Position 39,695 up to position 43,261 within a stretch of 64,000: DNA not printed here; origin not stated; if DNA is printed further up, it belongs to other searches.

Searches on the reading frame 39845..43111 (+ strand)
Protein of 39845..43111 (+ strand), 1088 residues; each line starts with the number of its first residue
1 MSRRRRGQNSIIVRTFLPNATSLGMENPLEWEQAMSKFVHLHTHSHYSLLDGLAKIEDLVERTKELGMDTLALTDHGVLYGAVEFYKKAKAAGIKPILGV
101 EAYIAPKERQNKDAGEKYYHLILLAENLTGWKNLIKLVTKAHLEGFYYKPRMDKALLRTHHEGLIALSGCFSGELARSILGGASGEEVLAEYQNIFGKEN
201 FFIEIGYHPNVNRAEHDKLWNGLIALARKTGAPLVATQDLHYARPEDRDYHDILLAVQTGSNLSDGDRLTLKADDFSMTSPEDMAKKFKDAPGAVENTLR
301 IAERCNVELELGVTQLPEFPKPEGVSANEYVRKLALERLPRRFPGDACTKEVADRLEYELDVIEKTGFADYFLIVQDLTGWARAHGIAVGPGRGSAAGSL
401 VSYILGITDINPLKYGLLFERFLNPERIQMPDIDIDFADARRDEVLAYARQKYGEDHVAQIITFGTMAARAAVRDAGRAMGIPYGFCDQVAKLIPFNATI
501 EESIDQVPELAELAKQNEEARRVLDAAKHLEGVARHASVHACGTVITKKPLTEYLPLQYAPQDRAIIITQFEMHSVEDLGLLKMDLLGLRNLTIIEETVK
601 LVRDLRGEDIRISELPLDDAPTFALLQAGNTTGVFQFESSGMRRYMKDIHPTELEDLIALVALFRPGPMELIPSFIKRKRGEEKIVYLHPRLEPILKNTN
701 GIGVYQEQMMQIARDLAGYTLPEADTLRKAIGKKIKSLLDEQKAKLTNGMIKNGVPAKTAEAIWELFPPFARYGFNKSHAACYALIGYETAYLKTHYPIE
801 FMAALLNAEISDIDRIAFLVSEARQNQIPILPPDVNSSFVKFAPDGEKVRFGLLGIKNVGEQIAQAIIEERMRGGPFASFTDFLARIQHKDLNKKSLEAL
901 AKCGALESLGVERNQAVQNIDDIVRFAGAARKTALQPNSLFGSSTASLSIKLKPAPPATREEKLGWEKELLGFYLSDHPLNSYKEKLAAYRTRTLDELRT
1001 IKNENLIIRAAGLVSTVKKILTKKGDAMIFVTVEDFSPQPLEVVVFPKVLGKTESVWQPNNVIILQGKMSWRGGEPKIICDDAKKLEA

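Call 42: search_protein_families(library=pfam, proteins=[window:39845-43111:+], max_evalue=0.01)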
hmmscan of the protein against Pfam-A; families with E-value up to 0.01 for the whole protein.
window:39845-43111:+ (1088 aa): 7 families
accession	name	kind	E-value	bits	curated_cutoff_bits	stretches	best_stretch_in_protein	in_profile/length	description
PF07733.18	DNA_pol3_alpha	-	3.3e-103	345.3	23.9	1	329-588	1-260/260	Bacterial DNA polymerase III alpha NTPase domain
PF17657.6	DNA_pol3_finger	-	1.1e-60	204.2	22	1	591-754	1-166/166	Bacterial DNA polymerase III alpha subunit finger domain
PF02811.25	PHP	-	6.3e-57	192.9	26.4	1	40-206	1-162/164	PHP domain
PF14579.12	HHH_6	-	6.5e-29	100.4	25.6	1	828-916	2-90/90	Helix-hairpin-helix motif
PF01336.31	tRNA_anti-codon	-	4.4e-07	30.2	27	1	1011-1085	4-74/75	OB-fold nucleic acid binding domain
PF12836.13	HHH_3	-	0.0016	18.9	27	1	856-901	19-61/65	Helix-hairpin-helix motif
PF03934.19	T2SSK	-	0.0026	18.5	24.2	0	858-892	17-50/63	Type II secretion system (T2SS), protein K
